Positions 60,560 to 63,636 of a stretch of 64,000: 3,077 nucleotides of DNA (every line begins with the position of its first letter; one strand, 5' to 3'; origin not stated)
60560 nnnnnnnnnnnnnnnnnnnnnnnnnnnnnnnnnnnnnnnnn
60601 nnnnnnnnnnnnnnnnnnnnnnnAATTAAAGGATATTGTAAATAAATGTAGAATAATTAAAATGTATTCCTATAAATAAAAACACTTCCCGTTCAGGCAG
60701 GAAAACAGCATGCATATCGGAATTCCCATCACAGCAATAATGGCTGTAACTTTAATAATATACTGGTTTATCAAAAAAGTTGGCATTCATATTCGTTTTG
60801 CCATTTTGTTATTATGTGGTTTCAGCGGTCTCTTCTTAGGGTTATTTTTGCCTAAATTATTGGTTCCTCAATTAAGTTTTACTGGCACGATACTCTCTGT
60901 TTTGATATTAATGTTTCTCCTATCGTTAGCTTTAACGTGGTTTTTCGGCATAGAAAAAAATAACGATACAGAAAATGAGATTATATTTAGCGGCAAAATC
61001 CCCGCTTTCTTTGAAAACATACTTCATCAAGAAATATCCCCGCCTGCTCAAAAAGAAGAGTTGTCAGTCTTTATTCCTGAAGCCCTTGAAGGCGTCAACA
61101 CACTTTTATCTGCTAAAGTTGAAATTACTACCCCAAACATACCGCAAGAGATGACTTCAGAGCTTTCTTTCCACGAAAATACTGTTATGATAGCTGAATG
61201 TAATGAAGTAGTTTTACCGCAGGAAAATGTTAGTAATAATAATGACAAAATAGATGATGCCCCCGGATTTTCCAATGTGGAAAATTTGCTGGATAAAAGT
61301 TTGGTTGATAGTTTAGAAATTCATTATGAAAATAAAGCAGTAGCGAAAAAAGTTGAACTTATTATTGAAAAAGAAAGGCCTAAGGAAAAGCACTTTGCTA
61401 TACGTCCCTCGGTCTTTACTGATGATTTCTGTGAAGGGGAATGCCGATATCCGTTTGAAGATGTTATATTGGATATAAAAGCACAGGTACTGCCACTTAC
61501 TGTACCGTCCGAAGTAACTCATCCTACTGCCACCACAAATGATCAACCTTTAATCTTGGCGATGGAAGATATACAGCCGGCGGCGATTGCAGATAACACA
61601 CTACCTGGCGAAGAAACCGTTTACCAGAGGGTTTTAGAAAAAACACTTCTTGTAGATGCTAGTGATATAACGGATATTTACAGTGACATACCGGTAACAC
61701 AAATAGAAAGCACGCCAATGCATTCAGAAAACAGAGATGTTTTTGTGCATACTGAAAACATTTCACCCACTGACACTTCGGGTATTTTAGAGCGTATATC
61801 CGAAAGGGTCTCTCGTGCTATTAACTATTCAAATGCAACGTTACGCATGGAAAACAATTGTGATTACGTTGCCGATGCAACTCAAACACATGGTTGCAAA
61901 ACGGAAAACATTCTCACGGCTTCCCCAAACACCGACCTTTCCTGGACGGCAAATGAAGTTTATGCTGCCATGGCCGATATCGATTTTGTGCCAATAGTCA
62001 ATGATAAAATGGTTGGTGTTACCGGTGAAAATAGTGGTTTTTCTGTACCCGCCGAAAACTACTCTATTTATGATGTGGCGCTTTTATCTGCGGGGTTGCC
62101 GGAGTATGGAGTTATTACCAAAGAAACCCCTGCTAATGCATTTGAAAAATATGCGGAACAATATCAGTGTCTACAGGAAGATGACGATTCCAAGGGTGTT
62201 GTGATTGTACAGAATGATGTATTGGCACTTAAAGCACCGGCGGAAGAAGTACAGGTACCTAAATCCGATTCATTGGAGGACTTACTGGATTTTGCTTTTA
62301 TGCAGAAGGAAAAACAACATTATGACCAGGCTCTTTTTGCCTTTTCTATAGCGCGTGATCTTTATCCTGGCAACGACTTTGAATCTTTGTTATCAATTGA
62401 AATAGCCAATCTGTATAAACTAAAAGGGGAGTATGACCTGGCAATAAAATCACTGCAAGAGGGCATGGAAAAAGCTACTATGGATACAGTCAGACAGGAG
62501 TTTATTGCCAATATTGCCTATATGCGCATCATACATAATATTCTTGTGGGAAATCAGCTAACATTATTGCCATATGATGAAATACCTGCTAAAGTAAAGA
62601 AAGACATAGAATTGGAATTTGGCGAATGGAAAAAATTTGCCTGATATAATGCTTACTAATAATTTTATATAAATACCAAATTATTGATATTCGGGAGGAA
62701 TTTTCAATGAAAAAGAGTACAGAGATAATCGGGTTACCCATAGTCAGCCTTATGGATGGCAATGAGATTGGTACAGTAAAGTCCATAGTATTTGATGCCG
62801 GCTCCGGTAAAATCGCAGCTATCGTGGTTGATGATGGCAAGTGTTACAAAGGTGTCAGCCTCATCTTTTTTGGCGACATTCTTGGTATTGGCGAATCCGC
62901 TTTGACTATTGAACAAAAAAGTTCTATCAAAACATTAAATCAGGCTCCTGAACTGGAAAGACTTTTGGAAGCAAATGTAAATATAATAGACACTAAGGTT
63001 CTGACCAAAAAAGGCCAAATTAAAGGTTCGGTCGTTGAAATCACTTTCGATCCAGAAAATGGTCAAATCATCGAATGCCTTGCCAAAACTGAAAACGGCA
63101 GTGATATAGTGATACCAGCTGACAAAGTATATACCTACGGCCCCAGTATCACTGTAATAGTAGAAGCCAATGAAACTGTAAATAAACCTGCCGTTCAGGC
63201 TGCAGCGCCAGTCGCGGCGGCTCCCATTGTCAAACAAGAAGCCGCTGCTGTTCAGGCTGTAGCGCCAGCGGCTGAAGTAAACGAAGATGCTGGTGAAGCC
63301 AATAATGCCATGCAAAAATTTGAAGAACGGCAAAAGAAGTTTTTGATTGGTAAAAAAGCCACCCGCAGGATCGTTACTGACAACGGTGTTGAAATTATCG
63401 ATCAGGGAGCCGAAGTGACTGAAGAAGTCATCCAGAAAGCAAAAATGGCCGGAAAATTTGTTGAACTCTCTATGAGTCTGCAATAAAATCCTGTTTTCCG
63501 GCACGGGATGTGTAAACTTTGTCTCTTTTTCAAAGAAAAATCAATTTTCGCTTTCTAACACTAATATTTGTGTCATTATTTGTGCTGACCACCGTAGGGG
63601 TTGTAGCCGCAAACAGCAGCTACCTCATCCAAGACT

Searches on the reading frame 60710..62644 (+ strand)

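Call 31: search_protein_families(library=pfam, proteins=[window:60710-62644:+], max_evalue=0.00001)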
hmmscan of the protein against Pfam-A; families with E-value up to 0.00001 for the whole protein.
window:60710-62644:+ (644 aa): 0 families

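Call 60: search_protein_families(library=pfam, proteins=[window:60710-62644:+], max_evalue=0.01)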
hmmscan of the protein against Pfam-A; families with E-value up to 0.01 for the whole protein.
window:60710-62644:+ (644 aa): 1 family
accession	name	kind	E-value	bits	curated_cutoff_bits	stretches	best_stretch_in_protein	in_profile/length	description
PF07719.23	TPR_2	-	0.0073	16.8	27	0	564-587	6-29/34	Tetratricopeptide repeat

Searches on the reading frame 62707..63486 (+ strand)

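Call 60: search_protein_families(library=pfam, proteins=[window:62707-63486:+], max_evalue=0.01)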
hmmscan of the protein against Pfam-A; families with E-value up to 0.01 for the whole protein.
window:62707-63486:+ (259 aa): 1 family
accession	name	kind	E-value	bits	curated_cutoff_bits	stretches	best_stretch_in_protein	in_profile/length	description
PF05239.21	PRC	-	1.6e-14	54.1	21.2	2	4-45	6-46/78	PRC-barrel domain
